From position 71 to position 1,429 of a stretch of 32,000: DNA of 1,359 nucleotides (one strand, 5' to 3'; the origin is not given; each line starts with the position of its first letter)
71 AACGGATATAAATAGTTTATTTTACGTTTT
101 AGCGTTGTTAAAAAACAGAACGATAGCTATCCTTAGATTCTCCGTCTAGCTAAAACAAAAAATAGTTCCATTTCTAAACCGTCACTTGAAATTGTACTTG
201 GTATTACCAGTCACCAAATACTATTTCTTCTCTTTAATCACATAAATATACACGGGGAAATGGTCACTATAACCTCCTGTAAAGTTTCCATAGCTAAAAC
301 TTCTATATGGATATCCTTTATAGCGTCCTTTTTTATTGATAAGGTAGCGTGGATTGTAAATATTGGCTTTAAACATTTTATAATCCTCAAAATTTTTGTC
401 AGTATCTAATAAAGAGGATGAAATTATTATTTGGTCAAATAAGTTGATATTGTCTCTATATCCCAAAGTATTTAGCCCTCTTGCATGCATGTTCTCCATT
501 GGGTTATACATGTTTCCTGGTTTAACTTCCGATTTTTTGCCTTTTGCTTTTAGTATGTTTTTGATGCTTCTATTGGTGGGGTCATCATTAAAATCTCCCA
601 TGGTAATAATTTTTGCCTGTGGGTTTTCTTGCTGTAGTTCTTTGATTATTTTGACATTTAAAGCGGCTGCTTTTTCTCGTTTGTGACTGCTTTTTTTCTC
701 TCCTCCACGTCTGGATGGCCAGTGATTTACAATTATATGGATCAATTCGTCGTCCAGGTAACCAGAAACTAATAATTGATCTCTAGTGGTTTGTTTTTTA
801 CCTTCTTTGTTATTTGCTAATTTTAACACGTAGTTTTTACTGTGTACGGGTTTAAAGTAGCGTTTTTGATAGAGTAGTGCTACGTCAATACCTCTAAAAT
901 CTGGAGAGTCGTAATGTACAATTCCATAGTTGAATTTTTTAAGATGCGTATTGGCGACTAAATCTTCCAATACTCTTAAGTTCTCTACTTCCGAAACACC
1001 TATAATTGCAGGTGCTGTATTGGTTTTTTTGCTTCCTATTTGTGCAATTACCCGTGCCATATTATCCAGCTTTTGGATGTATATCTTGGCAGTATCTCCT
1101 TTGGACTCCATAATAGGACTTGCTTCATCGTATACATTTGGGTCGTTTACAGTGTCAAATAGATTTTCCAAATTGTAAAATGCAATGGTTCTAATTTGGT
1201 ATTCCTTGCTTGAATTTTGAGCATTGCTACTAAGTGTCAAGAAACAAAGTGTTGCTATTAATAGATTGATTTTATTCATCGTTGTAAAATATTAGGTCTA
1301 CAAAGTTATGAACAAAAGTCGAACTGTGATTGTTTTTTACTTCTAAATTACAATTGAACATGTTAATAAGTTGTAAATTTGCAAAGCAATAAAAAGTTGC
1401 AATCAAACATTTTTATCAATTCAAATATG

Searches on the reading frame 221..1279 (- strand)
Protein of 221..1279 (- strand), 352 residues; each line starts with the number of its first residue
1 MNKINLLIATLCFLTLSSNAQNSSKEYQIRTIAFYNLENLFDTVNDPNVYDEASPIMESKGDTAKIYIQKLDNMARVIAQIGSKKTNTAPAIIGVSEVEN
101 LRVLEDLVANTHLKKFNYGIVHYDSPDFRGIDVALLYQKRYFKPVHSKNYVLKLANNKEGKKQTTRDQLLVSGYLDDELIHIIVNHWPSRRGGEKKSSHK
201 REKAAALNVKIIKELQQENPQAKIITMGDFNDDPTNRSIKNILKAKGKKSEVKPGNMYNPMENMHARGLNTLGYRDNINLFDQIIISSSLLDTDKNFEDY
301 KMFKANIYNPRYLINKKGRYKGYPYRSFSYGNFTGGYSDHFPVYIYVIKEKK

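Call 79: search_protein_families(library=pfam, proteins=[window:221-1279:-], max_evalue=0.00001)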
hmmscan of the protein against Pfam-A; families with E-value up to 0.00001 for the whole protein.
window:221-1279:- (352 aa): 1 family
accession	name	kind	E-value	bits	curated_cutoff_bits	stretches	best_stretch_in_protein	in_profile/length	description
PF19580.5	Exo_endo_phos_3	-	9e-113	376.8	27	1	31-349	1-311/311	Endonuclease/Exonuclease/phosphatase family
